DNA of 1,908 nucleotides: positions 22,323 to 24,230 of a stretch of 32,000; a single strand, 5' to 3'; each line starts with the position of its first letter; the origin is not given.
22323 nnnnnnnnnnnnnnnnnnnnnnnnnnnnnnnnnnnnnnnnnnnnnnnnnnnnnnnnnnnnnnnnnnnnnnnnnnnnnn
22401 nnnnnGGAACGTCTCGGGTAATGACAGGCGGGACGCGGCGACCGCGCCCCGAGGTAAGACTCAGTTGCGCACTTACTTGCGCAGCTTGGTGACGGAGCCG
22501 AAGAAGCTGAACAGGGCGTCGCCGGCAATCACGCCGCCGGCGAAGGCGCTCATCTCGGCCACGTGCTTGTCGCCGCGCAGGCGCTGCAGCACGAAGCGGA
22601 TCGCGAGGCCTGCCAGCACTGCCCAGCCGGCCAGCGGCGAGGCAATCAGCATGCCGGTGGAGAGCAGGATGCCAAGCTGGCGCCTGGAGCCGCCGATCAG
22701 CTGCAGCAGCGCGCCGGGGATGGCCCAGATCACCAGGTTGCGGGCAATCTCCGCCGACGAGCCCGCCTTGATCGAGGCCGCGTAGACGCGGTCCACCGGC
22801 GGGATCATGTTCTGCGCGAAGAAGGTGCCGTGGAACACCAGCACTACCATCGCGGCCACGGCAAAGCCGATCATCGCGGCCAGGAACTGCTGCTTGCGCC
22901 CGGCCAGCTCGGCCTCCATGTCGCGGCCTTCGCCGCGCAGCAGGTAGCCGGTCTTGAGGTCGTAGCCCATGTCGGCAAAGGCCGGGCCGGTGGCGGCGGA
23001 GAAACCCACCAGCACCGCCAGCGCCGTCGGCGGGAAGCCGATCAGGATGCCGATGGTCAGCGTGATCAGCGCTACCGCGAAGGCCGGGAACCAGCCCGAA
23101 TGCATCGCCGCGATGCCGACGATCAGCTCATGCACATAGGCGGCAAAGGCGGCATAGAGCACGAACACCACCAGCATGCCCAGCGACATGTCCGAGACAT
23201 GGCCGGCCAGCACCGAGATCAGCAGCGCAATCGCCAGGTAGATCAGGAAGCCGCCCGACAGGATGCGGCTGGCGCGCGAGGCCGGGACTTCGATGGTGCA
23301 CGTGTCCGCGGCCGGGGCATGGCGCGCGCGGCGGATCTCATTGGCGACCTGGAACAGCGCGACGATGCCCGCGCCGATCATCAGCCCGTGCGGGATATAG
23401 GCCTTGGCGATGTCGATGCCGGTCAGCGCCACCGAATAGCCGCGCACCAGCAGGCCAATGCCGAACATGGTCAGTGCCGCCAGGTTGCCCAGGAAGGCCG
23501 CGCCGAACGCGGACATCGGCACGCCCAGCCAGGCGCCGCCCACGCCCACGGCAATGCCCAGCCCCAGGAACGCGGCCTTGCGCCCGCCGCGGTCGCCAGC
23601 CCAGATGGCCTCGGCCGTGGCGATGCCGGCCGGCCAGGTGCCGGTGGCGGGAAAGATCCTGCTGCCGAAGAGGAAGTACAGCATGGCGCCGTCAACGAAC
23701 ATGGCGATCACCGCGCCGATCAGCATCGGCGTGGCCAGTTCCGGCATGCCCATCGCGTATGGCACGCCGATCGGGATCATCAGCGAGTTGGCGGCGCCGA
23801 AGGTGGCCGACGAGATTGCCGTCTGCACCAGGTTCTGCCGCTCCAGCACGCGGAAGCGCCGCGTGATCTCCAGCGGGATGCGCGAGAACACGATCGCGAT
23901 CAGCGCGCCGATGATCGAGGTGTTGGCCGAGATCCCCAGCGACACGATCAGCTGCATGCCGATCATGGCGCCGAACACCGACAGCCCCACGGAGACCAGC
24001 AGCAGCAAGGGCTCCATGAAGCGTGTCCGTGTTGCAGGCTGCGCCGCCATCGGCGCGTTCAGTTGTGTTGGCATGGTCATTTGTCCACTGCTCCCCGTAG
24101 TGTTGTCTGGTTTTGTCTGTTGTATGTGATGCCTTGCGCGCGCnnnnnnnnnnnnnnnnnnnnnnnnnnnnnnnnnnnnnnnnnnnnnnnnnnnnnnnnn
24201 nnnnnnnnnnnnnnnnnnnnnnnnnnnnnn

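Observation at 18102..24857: IclR-OPT-PLP enzyme-PepE-porin-DUF1177: candidate envelope-spanning peptide uptake and catabolism system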

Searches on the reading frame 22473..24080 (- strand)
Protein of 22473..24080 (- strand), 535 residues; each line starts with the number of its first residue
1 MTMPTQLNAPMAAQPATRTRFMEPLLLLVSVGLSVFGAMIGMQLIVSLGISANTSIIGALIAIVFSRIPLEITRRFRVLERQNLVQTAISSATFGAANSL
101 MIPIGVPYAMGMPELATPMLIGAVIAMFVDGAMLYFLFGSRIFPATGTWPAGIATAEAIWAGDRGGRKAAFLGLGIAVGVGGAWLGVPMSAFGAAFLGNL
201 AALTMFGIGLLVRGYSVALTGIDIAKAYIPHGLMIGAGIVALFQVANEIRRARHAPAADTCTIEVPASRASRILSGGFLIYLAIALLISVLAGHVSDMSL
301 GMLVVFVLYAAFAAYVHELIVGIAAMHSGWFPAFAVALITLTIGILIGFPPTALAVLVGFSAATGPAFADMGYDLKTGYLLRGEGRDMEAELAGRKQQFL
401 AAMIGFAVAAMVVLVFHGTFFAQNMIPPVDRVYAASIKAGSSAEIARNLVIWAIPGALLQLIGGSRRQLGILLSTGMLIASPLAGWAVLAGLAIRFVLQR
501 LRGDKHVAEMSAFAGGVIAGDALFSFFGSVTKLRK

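Call 4: search_protein_families(library=pfam, proteins=[window:22473-24080:-], max_evalue=0.01)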
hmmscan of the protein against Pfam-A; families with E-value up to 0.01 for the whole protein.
window:22473-24080:- (535 aa): 1 family
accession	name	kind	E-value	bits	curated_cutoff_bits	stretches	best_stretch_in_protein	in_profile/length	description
PF03169.20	OPT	-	4.4e-25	88.8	25.8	2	226-530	288-621/623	OPT oligopeptide transporter protein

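Call 5: search_protein_families(library=ncbifam, proteins=[window:22473-24080:-], max_evalue=0.01)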
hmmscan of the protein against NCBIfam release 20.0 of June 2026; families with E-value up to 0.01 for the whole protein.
window:22473-24080:- (535 aa): 0 families

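Call 11: search_solved_structures(query=window:22473-24080:-, max_evalue=1)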
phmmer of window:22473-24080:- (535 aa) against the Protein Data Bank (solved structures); distinct sequences matched with E-value up to 1: 0.

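Call 67: find_homologous_proteins(query=window:22473-24080:-, max_evalue=1e-10)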
Query window:22473-24080:- (535 aa): 3817 proteins with E <= 1e-10 among 8000 candidates; the best 120 are listed.
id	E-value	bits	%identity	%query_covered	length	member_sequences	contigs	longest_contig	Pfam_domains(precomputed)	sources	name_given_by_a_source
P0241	0.0e+0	1077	96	100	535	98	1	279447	PF03169.21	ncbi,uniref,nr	ncbi:putative oligopeptide transporter (OPT) family protein [Cupriavidus alkaliphilus]|uniref:OPT/YS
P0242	0.0e+0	1069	96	100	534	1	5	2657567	PF03169.21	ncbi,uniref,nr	ncbi:putative Oligopeptide transporter, OPT superfamily [Cupriavidus taiwanensis]|uniref:Oligopeptid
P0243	0.0e+0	1067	96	100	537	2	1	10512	PF03169.21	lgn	-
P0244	0.0e+0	1067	96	100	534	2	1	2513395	PF03169.21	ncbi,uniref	ncbi:OPT/YSL family transporter [Cupriavidus nantongensis]|uniref:OPT/YSL family transporter n=1 Tax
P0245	0.0e+0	1067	95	100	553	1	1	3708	PF03169.21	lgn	-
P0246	0.0e+0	1066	95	100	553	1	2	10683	PF03169.21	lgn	-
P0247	0.0e+0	1066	96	100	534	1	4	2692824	PF03169.21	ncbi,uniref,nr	ncbi:OPT/YSL family transporter [Cupriavidus taiwanensis]|uniref:OPT/YSL family transporter n=1 Tax=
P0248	0.0e+0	1066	96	100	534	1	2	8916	PF03169.21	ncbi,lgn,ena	-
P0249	0.0e+0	1064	96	100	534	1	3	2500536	PF03169.21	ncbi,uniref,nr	ncbi:putative Oligopeptide transporter, OPT superfamily [Cupriavidus taiwanensis]|uniref:OPT/YSL fam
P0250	0.0e+0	1064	96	100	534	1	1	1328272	PF03169.21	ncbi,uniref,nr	ncbi:putative Oligopeptide transporter, OPT superfamily [Cupriavidus taiwanensis]|uniref:OPT/YSL fam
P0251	0.0e+0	1061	95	100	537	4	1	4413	PF03169.21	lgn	-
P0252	0.0e+0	1033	93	100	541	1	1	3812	PF03169.21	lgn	-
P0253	0.0e+0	1025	92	100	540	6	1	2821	PF03169.21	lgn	-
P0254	0.0e+0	1023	91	100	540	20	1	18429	PF03169.21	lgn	-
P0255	0.0e+0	1019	91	100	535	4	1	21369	PF03169.21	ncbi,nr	ncbi:membrane protein [Cupriavidus sp. SK-3]|nr:membrane protein [Cupriavidus sp. SK-3]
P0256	1.0e-289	979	87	100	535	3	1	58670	PF03169.21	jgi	-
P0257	6.3e-279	944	83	100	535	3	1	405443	PF03169.21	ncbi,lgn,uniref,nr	ncbi:OPT/YSL family transporter [Ralstonia chuxiongensis]|uniref:OPT/YSL family transporter n=1 Tax=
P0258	6.1e-271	917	82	99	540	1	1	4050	PF03169.21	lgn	-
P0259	9.8e-270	913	81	99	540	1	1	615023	PF03169.21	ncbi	ncbi:OPT/YSL family transporter [Trinickia sp. YCB016]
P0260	3.5e-269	912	81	99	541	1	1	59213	PF03169.21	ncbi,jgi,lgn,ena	jgi:uncharacterized oligopeptide transporter (OPT) family protein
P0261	6.1e-269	911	83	98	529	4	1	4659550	PF03169.21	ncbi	ncbi:MAG: OPT/YSL family transporter [Acidovorax sp.]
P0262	2.7e-267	905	81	100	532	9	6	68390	PF03169.21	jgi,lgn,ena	-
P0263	1.8e-266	903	80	100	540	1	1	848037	PF03169.21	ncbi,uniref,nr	ncbi:OPT/YSL family transporter [Caballeronia sp. NK8]|uniref:OPT/YSL family transporter n=1 Tax=Cab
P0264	4.2e-266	901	80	100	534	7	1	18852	PF03169.21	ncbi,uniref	ncbi:OPT/YSL family transporter [Paraburkholderia sp.]|uniref:OPT/YSL family transporter n=1 Tax=Par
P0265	8.2e-266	901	81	100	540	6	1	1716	PF03169.21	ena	-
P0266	9.9e-266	900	80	100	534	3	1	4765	PF03169.21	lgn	-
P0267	2.0e-265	899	79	100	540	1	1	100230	PF03169.21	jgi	-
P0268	1.2e-264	897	79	100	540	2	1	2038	PF03169.21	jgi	jgi:uncharacterized oligopeptide transporter (OPT) family protein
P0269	1.4e-263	893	82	97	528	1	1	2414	PF03169.21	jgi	-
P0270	1.6e-260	883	79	99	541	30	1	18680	PF03169.21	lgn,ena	-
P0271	1.6e-256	870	80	97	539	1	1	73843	PF03169.21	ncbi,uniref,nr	ncbi:hypothetical protein WL93_20485 [Burkholderia diffusa]|uniref:OPT/YSL family transporter n=1 Ta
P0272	4.6e-256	868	83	93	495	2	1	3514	PF03169.21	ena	-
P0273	8.3e-254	861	79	96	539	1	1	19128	PF03169.21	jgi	jgi:uncharacterized oligopeptide transporter (OPT) family protein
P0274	1.6e-253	860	77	99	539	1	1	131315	PF03169.21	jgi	jgi:uncharacterized oligopeptide transporter (OPT) family protein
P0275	2.7e-252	856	79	97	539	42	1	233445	PF03169.21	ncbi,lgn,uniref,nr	ncbi:membrane protein [Burkholderia lata]|uniref:Membrane protein n=1 Tax=Burkholderia lata (strain 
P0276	6.5e-252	855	80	95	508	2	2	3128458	PF03169.21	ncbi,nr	ncbi:OPT/YSL family transporter [Paraburkholderia bonniea]|nr:OPT/YSL family transporter [Paraburkho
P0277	9.1e-251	851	80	95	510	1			PF03169.21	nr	nr:OPT/YSL family transporter [Burkholderia diffusa]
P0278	2.7e-249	846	78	100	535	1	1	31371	PF03169.21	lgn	-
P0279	7.4e-249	845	80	96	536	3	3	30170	PF03169.21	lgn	-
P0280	2.0e-247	840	76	98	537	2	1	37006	PF03169.21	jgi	jgi:uncharacterized oligopeptide transporter (OPT) family protein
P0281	2.1e-247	840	77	97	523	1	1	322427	PF03169.21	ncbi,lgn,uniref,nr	ncbi:OPT/YSL family transporter [Andreprevotia chitinilytica]|uniref:OPT/YSL family transporter n=1 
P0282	8.4e-246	835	76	98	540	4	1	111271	PF03169.21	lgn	-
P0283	2.8e-245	833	75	100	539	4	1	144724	PF03169.21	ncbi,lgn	-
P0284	4.0e-245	832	76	99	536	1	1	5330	PF03169.21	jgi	jgi:uncharacterized oligopeptide transporter (OPT) family protein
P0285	4.7e-245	832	78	97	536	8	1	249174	PF03169.21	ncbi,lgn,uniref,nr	ncbi:OPT/YSL family transporter [Paraburkholderia sp. J63]|uniref:OPT/YSL family transporter n=1 Tax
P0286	5.2e-244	829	76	96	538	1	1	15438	PF03169.21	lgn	-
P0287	2.3e-243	827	76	99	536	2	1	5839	PF03169.21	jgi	jgi:uncharacterized oligopeptide transporter (OPT) family protein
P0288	1.5e-242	824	78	96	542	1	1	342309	PF03169.21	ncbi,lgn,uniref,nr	ncbi:TPA: OPT family oligopeptide transporter [Salmonella enterica]|uniref:OPT family oligopeptide t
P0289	3.9e-241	819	76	96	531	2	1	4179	PF03169.21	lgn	-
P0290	3.9e-241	819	76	96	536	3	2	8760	PF03169.21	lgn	-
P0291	1.2e-240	817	75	98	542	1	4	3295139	PF03169.21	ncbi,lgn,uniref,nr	ncbi:OPT/YSL family transporter [Paraburkholderia hayleyella]|uniref:OPT/YSL family transporter n=1 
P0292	2.0e-237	807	74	99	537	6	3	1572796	PF03169.21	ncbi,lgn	-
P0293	3.5e-237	806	76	96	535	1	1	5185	PF03169.21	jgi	jgi:uncharacterized oligopeptide transporter (OPT) family protein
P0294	2.0e-235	800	74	98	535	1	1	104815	PF03169.21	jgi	jgi:uncharacterized oligopeptide transporter (OPT) family protein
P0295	4.3e-235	799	75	99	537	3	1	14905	PF03169.21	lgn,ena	-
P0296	4.6e-235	799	76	96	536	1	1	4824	PF03169.21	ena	-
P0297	8.3e-235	798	73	100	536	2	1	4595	PF03169.21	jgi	jgi:uncharacterized oligopeptide transporter (OPT) family protein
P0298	2.3e-231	787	74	93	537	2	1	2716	PF03169.21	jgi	jgi:uncharacterized oligopeptide transporter (OPT) family protein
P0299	4.0e-229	780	71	97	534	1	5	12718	PF03169.21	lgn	-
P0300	4.2e-228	776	72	98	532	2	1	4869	PF03169.21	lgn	-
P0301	5.3e-209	713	67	94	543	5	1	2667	PF03169.21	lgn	-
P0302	4.4e-208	710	66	98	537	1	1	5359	PF03169.21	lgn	-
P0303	2.2e-207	708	66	98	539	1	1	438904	PF03169.21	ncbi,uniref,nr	ncbi:OPT/YSL family transporter [Zobellella maritima]|uniref:OPT/YSL family transporter n=1 Tax=Zobe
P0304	2.3e-206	704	65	98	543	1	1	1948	PF03169.21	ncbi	-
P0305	3.1e-206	704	64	97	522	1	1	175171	PF03169.21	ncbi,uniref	ncbi:OPT/YSL family transporter [Zobellella aerophila]|uniref:OPT/YSL family transporter n=1 Tax=Zob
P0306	3.7e-206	704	65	98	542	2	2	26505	PF03169.21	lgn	-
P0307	7.0e-205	700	63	98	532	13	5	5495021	PF03169.21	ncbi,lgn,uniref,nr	ncbi:OPT family oligopeptide transporter [Brevibacillus borstelensis]|uniref:OPT/YSL family transpor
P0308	5.4e-204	697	65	96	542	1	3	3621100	PF03169.21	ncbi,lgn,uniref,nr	ncbi:OPT/YSL family transporter [Paracoccus fistulariae]|uniref:OPT/YSL family transporter n=1 Tax=P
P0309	1.0e-203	696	67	96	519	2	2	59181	PF03169.21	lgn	-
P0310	4.2e-202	690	64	97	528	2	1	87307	PF03169.21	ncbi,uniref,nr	ncbi:OPT/YSL family transporter [Collimonas antrihumi]|uniref:OPT/YSL family transporter n=1 Tax=Col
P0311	7.8e-202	689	64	96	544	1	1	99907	PF03169.21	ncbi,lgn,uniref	ncbi:OPT/YSL family transporter [Geobacillus subterraneus]|uniref:OPT/YSL family transporter n=1 Tax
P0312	2.2e-200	685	63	98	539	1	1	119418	PF03169.21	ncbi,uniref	ncbi:OPT/YSL family transporter [Brevibacillus sp. H7]|uniref:OPT/YSL family transporter n=1 Tax=Bre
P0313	2.4e-200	685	63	98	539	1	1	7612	PF03169.21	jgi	jgi:uncharacterized oligopeptide transporter (OPT) family protein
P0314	2.7e-200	684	63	98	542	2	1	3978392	PF03169.21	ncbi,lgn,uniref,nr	ncbi:OPT/YSL family transporter [Brevibacillus marinus]|uniref:OPT/YSL family transporter n=1 Tax=Br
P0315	3.1e-200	684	95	65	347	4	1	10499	PF03169.21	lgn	-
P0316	1.8e-199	682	65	96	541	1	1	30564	PF03169.21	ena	-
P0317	8.8e-199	679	62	98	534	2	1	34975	PF03169.21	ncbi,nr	ncbi:MAG: hypothetical protein K0R47_799 [Brevibacillus sp.]|nr:hypothetical protein [Brevibacillus 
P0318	2.2e-198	678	61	98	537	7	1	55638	PF03169.21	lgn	-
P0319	9.1e-198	676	61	98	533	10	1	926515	PF03169.21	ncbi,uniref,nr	ncbi:OPT family oligopeptide transporter [Brevibacillus nitrificans]|uniref:OPT family oligopeptide 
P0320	4.4e-195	667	59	100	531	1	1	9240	PF03169.21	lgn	-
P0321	7.8e-195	666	60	98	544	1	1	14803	PF03169.21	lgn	-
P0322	8.7e-195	666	60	96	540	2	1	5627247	PF03169.21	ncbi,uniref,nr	ncbi:OPT/YSL family transporter [Brevibacillus ruminantium]|uniref:OPT/YSL family transporter n=2 Ta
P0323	9.3e-194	663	62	97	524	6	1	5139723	PF03169.21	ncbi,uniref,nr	ncbi:OPT/YSL family transporter [Verminephrobacter eiseniae]|uniref:OPT/YSL family transporter n=1 T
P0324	1.4e-193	662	60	98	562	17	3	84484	PF03169.21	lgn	-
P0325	2.7e-193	661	60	96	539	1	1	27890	PF03169.21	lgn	-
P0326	2.9e-193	661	59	99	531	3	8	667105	PF03169.21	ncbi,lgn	ncbi:UNVERIFIED_CONTAM: putative oligopeptide transporter (OPT) family protein [Brevibacillus sp. OA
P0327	1.0e-192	659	59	96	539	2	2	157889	PF03169.21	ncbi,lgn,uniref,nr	ncbi:OPT/YSL family transporter [Paenibacillus sp. MSJ-34]|uniref:OPT/YSL family transporter n=1 Tax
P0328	1.9e-192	659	60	98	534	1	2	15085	PF03169.21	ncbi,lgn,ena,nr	ncbi:MAG: OPT/YSL family transporter [Desulfitobacterium hafniense]|nr:OPT/YSL family transporter [D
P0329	2.2e-192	658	60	99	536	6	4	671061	PF03169.21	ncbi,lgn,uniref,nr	ncbi:OPT/YSL family transporter [Brevibacillus sp. HD1.4A]|uniref:OPT/YSL family transporter n=1 Tax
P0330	3.7e-192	658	58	99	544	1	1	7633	PF03169.21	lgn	-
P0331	2.8e-191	655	59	96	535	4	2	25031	PF03169.21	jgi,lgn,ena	-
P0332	4.1e-191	654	60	96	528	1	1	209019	PF03169.21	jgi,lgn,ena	-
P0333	4.5e-191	654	58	98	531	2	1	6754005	PF03169.21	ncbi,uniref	ncbi:OPT/YSL family transporter [Paenibacillus glycanilyticus]|uniref:OPT/YSL family transporter n=1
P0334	6.2e-191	654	59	98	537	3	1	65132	PF03169.21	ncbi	-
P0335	9.1e-191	653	57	99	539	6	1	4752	PF03169.21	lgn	-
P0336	1.0e-190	653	59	96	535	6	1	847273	PF03169.21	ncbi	ncbi:OPT/YSL family transporter [Paenibacillus vulneris]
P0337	1.0e-190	653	61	96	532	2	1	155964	PF03169.21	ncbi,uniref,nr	ncbi:OPT/YSL family transporter [Pseudalkalibacillus decolorationis]|uniref:OPT/YSL family transport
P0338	1.3e-190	653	59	98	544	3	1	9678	PF03169.21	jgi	jgi:uncharacterized oligopeptide transporter (OPT) family protein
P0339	2.1e-190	652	61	97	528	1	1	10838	PF03169.21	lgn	-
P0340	3.1e-190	651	58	97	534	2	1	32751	PF03169.21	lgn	-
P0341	3.4e-190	651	58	97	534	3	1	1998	PF03169.21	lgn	-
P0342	3.7e-190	651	59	94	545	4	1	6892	PF03169.21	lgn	-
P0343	4.0e-190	651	58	96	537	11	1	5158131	PF03169.21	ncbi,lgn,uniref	ncbi:OPT/YSL family transporter [Brevibacillus sp. FSL K6-6036]|uniref:OPT/YSL family transporter n=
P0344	4.9e-190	651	60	97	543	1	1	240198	PF03169.21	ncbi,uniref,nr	ncbi:OPT/YSL family transporter [Bacillus sp. FJAT-29814]|uniref:OPT/YSL family transporter n=1 Tax=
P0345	5.3e-190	650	60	96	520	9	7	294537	PF03169.21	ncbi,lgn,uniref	ncbi:OPT/YSL family transporter [Kroppenstedtia eburnea]|uniref:OPT/YSL family transporter n=1 Tax=K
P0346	6.8e-190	650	59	97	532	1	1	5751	PF03169.21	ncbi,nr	ncbi:OPT family oligopeptide transporter [Sporolactobacillus sp. THM7-7]|nr:OPT family oligopeptide 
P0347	7.8e-190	650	59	98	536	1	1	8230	PF03169.21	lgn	-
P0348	1.4e-189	649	59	98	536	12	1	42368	PF03169.21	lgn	-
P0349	3.6e-189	648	56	99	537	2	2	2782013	PF03169.21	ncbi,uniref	ncbi:OPT/YSL family transporter [Thermoanaerobacterium thermosaccharolyticum]|uniref:OPT/YSL family 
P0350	4.1e-189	648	57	98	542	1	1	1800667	PF03169.21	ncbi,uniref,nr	ncbi:OPT/YSL family transporter [Fictibacillus sp. FJAT-27399]|uniref:OPT/YSL family transporter n=1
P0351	6.0e-189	647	58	98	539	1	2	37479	PF03169.21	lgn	-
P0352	6.4e-189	647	57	99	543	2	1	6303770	PF03169.21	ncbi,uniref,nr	ncbi:OPT/YSL family transporter [Paenibacillus aurantius]|uniref:OPT/YSL family transporter n=1 Tax=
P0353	7.9e-189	647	58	98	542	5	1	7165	PF03169.21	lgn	-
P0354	8.0e-189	647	57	98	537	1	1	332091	PF03169.21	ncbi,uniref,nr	ncbi:OPT/YSL family transporter [Paenibacillus glycanilyticus]|uniref:Membrane protein n=1 Tax=Paeni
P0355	1.2e-188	646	58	98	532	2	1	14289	PF03169.21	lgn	-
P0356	1.3e-188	646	58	96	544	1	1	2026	PF03169.21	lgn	-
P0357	1.4e-188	646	57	98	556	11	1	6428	PF03169.21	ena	-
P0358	1.5e-188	646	58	96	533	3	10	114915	PF03169.21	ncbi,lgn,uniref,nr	ncbi:OPT/YSL family transporter [Desulfosporosinus metallidurans]|uniref:OPT family oligopeptide tra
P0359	1.8e-188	645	59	96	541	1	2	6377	PF03169.21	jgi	jgi:uncharacterized oligopeptide transporter (OPT) family protein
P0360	2.3e-188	645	58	100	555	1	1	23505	PF03169.21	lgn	-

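Call 68: find_encoding_contigs(protein=P0349, flank=7000, max_places=1)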
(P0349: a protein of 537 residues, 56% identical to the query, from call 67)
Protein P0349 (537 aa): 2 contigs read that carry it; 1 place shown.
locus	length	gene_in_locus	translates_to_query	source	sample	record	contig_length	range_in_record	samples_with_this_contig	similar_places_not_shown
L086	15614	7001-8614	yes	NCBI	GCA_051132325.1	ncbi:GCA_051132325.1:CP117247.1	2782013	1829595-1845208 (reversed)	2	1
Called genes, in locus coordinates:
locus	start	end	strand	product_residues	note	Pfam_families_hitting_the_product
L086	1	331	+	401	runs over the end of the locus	PF07905:PucR, PF13556:HTH_30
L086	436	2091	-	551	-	PF05598:DUF772, PF01609:DDE_Tnp_1 (weak), PF13751:DDE_Tnp_1_6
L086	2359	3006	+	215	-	PF01177:Asp_Glu_race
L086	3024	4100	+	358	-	PF06032:S-Me-THD_N, PF20906:S-Me-THD_C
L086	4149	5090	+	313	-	PF06675:DUF1177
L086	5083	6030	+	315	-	PF26233:NicX, PF02073:Peptidase_M29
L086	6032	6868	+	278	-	-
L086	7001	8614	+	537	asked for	PF03169:OPT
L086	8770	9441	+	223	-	PF07302:AroM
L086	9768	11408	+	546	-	PF00496:SBP_bac_5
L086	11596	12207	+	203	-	PF01470:Peptidase_C15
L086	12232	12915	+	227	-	PF06149:DUF969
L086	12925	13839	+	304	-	PF06166:DUF979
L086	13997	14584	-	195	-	PF01609:DDE_Tnp_1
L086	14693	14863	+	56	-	-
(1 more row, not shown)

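Call 69: find_encoding_contigs(protein=P0358, flank=7000, max_places=1)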
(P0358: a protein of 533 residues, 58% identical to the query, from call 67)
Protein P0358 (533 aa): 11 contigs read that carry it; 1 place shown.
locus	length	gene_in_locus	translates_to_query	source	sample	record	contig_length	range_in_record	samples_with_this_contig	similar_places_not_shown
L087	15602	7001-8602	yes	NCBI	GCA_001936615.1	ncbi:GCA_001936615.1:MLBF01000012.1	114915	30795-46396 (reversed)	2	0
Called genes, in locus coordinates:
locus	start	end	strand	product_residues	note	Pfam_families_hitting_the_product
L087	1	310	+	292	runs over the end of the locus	PF01774:UreD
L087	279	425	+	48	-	-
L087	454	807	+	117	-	-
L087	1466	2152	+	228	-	PF00027:cNMP_binding, PF13545:HTH_Crp_2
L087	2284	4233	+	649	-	PF03063:Prismane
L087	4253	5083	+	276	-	PF10609:ParA (faint), PF00142:Fer4_NifH (faint), PF01656:CbiA, PF02374:ArsA_ATPase (weak), PF13614:AAA_31, PF16575:CLP1_P (faint)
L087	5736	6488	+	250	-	PF09339:HTH_IclR, PF01614:IclR_C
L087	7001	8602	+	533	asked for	PF03169:OPT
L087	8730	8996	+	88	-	-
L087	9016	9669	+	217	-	PF01177:Asp_Glu_race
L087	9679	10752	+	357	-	PF06032:S-Me-THD_N, PF20906:S-Me-THD_C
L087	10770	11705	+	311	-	PF06675:DUF1177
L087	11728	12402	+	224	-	PF07302:AroM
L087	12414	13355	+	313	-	PF26233:NicX, PF02073:Peptidase_M29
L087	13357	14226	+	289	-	-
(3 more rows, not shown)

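Call 70: find_encoding_contigs(protein=P0345, flank=7000, max_places=1)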
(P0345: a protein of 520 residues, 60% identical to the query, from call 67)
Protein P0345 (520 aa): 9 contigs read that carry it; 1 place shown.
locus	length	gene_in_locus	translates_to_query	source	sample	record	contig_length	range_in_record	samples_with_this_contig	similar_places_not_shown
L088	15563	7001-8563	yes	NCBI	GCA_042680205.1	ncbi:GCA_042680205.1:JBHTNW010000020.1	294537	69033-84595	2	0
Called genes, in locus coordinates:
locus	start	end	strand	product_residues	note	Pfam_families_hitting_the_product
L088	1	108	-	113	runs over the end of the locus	-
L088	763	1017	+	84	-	PF00355:Rieske (weak), PF22543:Rieske_4 (weak)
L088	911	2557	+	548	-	-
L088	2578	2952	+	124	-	PF00903:Glyoxalase, PF12681:Glyoxalase_2 (weak)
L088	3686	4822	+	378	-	PF08240:ADH_N, PF01728:FtsJ (weak), PF16912:Glu_dehyd_C (faint), PF00107:ADH_zinc_N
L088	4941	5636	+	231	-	PF17746:SfsA_N, PF03749:SfsA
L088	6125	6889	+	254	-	PF09339:HTH_IclR, PF01614:IclR_C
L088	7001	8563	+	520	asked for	PF03169:OPT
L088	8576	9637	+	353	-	PF06032:S-Me-THD_N, PF20906:S-Me-THD_C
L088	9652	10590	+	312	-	PF06675:DUF1177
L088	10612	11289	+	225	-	PF01177:Asp_Glu_race (faint), PF07302:AroM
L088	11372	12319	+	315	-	PF26233:NicX, PF02073:Peptidase_M29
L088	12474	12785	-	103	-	PF05103:DivIVA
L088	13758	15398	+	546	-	PF00005:ABC_tran, PF02463:SMC_N (faint), PF03193:RsgA_GTPase (faint), PF13191:AAA_16 (faint), PF13555:AAA_29 (faint), PF00004:AAA (faint), PF12848:ABC_tran_Xtn, PF00005:ABC_tran, +6 more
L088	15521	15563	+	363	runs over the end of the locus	PF07995:GSDH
